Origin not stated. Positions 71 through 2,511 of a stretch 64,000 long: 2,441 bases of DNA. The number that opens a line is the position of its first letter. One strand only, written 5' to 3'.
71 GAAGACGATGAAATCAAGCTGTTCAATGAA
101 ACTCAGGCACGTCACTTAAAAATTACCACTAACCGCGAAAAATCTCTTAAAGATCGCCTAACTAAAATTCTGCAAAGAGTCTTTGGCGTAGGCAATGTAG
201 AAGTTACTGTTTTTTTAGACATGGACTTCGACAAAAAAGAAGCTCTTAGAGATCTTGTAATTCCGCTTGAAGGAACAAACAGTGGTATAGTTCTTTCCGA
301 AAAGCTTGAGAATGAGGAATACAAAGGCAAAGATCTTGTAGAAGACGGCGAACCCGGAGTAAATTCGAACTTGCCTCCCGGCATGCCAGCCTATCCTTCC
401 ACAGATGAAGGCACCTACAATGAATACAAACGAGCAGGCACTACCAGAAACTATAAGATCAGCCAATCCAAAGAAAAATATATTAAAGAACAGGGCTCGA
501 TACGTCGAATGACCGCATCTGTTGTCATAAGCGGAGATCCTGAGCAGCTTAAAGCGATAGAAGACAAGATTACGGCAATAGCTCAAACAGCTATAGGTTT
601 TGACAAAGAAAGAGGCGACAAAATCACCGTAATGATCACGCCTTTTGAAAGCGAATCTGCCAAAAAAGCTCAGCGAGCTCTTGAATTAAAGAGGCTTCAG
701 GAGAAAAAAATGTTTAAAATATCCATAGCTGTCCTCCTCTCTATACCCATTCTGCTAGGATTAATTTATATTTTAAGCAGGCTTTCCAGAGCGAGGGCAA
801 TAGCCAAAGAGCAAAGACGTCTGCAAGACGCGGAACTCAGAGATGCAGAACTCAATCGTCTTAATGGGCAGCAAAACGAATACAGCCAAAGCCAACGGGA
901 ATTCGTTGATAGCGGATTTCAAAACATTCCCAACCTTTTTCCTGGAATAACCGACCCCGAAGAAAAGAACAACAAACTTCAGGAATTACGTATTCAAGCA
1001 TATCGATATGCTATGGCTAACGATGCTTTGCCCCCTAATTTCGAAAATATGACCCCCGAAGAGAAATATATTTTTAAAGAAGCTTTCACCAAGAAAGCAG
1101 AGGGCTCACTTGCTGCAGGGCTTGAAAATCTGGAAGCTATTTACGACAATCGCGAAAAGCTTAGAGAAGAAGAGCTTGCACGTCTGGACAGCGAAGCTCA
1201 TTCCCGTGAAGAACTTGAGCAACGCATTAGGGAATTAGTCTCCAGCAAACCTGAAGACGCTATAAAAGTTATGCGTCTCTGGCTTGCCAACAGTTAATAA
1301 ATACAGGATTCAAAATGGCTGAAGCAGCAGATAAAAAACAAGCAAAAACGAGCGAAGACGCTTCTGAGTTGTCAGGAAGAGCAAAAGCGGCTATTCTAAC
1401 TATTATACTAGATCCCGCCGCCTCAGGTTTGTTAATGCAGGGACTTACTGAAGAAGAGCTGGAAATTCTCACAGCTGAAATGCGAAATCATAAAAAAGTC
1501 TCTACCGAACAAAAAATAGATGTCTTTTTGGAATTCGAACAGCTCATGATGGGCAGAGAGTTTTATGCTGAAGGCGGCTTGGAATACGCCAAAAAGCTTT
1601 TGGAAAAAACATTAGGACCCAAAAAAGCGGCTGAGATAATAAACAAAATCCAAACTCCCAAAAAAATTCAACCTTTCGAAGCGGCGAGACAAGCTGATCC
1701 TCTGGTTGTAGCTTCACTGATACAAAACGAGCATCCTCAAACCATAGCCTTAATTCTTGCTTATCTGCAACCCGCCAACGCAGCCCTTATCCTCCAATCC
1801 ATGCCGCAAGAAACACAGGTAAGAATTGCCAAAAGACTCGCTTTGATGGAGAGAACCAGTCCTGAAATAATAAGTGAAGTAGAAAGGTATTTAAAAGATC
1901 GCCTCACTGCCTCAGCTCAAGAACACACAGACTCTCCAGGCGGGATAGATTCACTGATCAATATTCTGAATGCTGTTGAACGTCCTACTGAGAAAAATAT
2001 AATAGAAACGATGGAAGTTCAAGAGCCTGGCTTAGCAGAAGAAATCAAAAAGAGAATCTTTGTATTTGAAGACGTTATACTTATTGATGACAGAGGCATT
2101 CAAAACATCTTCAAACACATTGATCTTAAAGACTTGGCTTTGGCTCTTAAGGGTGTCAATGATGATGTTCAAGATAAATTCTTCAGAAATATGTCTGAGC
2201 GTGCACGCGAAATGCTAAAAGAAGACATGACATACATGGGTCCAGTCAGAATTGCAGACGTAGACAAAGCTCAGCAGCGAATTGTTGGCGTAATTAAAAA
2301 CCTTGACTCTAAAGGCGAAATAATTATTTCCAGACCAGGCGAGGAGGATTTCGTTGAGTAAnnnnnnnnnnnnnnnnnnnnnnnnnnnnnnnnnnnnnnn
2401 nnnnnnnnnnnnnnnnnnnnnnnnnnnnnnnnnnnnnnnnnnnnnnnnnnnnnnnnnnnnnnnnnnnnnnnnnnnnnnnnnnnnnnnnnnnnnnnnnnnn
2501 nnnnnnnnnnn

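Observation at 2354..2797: Extra FliG C-terminal-domain mini-protein inserted between fliG and fliH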

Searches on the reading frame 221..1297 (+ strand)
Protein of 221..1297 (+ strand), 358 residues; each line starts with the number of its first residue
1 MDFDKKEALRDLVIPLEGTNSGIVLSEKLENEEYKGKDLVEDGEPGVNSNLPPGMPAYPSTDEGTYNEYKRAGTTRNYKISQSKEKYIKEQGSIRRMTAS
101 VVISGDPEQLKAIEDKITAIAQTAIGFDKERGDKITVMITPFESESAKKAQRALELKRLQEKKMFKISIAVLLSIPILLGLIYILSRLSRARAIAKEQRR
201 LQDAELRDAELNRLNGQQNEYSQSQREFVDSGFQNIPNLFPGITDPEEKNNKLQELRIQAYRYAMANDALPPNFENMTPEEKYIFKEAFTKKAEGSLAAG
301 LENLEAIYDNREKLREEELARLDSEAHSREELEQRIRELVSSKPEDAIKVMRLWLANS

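Call 3: search_protein_families(library=pfam, proteins=[window:221-1297:+], max_evalue=1)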
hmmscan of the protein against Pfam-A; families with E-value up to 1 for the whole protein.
window:221-1297:+ (358 aa): 5 families
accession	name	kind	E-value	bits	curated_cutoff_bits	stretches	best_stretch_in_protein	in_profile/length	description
PF08345.17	YscJ_FliF_C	-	9.9e-25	88.1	23.8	1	1-142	18-147/147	Flagellar M-ring protein C-terminal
PF22690.1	FAS_AT_central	-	0.00046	20.6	25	1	92-124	32-64/84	Fatty acid synthase central AT domain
PF03927.19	NapD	-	0.0082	16.7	28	1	99-140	4-45/76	NapD protein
PF23800.1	DUF7176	-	0.01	16.7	27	1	150-196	40-86/94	Family of unknown function (DUF7176)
PF05036.18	SPOR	-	0.12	13.2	21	1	105-157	13-65/76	SPOR domain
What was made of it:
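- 2..1297 (+): fliF, 3' part (the gene runs off the window start). Pfam YscJ_FliF_C E 9.9e-25 (call 3).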

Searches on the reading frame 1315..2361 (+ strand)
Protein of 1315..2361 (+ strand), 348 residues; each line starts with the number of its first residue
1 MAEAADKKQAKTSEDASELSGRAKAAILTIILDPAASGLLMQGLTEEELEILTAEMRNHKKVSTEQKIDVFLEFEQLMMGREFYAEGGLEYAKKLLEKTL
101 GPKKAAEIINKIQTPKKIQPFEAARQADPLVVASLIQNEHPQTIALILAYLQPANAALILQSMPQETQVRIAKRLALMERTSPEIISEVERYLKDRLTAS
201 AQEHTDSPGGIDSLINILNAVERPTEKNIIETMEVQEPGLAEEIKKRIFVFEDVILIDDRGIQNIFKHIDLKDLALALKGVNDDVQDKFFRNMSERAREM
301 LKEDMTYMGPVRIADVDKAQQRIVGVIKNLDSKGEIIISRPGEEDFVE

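Call 3: search_protein_families(library=pfam, proteins=[window:1315-2361:+], max_evalue=1)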
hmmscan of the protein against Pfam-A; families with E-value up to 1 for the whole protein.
window:1315-2361:+ (348 aa): 5 families
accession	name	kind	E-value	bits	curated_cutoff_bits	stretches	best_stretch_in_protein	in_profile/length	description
PF01706.21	FliG_C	-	4.7e-42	143.1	23.3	2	232-338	2-108/108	FliG C-terminal domain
PF14842.11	FliG_N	-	1e-31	110.1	25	2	18-121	1-104/104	FliG N-terminal domain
PF14841.11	FliG_M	-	1.3e-25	89.8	25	1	131-202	3-74/76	FliG middle domain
PF03448.22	MgtE_N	-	6.5e-08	33.5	25.9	2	99-181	12-91/102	MgtE intracellular N domain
PF18552.7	PheRS_DBD1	-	0.16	12.2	26.2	1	320-337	32-49/59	PheRS DNA binding domain 1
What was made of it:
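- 1315..2361 (+): fliG, complete canonical rotor protein (348 aa). FliG_N, FliG_M and FliG_C are all found (call 3).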

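Call 4: search_protein_families(library=ncbifam, proteins=[window:1315-2361:+], max_evalue=1)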
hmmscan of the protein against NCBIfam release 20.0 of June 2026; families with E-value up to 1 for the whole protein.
window:1315-2361:+ (348 aa): 4 families
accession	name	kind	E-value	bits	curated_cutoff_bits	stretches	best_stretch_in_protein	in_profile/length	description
TIGR00207.1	fliG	equivalog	3.7e-110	368.4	226.7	1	14-347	4-337/338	flagellar motor switch protein FliG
NF004260.2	PRK05686.2-1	equivalog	3.4e-24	85.6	550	1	16-306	12-301/316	flagellar motor switch protein FliG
NF004606.0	PRK05934.1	equivalog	3.2e-05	23.3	297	1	134-173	299-338/341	type III secretion system protein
TIGR00400.1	mgtE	equivalog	0.0003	19.7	232.75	2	132-203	9-80/450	magnesium transporter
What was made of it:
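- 1315..2361 (+): TIGR00207 scores 368 bits against a cut-off of 226.7 (call 4).
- Closest known: Leptospira LIC10244 family. Same: There is weak similarity over the FliG_C region, E 1.1e-4 (call 4).
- Checked: Upstream FliG (1315-2361) is complete: FliG_N, FliG_M and FliG_C are all found, and TIGR00207 scores 368 bits over positions 4-337 of 338 (calls 3, 4).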

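Call 44: find_related_loci(query=A4, collection=genome_contigs, flank=3000)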
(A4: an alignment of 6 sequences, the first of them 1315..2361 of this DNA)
Query A4 (348 aa) in genome_contigs; peptide patterns used: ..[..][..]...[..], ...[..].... (x = any residue, [..] = any of these).
252 stretches matched a pattern; 83 encode a relative of the query (tblastn E <= 1e-3); the best 80 are kept; 80 distinct loci.
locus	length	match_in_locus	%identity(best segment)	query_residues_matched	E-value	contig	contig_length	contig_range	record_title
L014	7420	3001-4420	66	18-347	2e-148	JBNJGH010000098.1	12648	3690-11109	MAG: Candidatus Rifleibacteriota bacterium isolate Y22_45dBSe2.bin.2 NODE_3988_length_12648_cov_12.712567, whole genome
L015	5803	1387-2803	65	18-347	2e-148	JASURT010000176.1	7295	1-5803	MAG: Candidatus Ozemobacter sp. isolate DJKA78_ANT-KO_bin.22 scaffold_3543, whole genome shotgun sequence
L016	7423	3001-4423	66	18-347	1e-147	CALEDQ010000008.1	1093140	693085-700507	MAG TPA_asm: uncultured bacterium isolate SRR3330203_bin.17_CONCOCT_v1.1_MAG genome assembly, contig: ERZ724088.1, whole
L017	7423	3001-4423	66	18-347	1e-147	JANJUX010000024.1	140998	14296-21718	MAG: Candidatus Riflebacteria bacterium isolate RXS2_metabat.bin.35 RXS2_k141_38671, whole genome shotgun sequence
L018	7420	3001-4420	66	18-347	3e-147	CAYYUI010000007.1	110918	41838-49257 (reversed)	MAG TPA_asm: uncultured bacterium isolate SRP192927_co1_848 genome assembly, contig: NODE_120_length_110918_cov_10.51641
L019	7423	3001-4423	66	18-347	4e-147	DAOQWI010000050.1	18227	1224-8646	MAG TPA_asm: Candidatus Ozemobacteraceae bacterium isolate AMR_MDS_1066 NODE_3459_length_18227_cov_7.039952, whole genom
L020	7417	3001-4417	65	19-347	2e-147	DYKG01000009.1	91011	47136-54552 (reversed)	MAG TPA_asm: Candidatus Methylomirabilis sp. isolate SulCav_AS07-7_4_47_145 SulCav_AS07_7_163_length_91011_cov_80_605688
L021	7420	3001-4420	65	18-347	4e-146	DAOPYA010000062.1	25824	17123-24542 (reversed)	MAG TPA_asm: Candidatus Rifleibacterium sp. isolate AMR_MDS_1326 NODE_1883_length_25824_cov_5.867903, whole genome shotg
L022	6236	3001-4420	65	18-347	3e-146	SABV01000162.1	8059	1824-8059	MAG: Erysipelotrichia bacterium isolate INTA.CYC.134 contig-100_8225, whole genome shotgun sequence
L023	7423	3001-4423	65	18-347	2e-145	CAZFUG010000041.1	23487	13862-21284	MAG TPA_asm: uncultured bacterium isolate binchicken_co115_14 genome assembly, contig: NODE_3570_length_23487_cov_4.6852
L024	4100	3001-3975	66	18-342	5e-148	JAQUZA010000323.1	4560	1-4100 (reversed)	MAG: Candidatus Riflebacteria bacterium isolate STD2_25 NODE_86080_length_4560_cov_2.958493_Sandtown_D2, whole genome sh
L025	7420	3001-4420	66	19-347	8e-144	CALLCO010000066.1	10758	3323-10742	MAG: Candidatus Ozemobacteraceae bacterium isolate N1_Bin_METABAT__69_1 genome assembly, contig: c_000003336831, whole g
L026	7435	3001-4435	64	18-347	4e-143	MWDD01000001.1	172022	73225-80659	MAG: bacterium ADurb.Bin157 isolate ADurb.Bin157 BWY02_contig000001, whole genome shotgun sequence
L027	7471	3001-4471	63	5-347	3e-143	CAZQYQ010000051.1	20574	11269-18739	MAG TPA_asm: uncultured bacterium isolate SRP089250_co1_29 genome assembly, contig: NODE_4187_length_20574_cov_4.887860,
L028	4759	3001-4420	65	19-347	3e-142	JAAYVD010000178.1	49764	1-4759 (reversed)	MAG: Candidatus Riflebacteria bacterium isolate AS27yjCOA_28 197146_AS27, whole genome shotgun sequence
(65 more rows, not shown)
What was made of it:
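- Tried and rejected: I anchored the genome survey on FliG instead (call 44).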
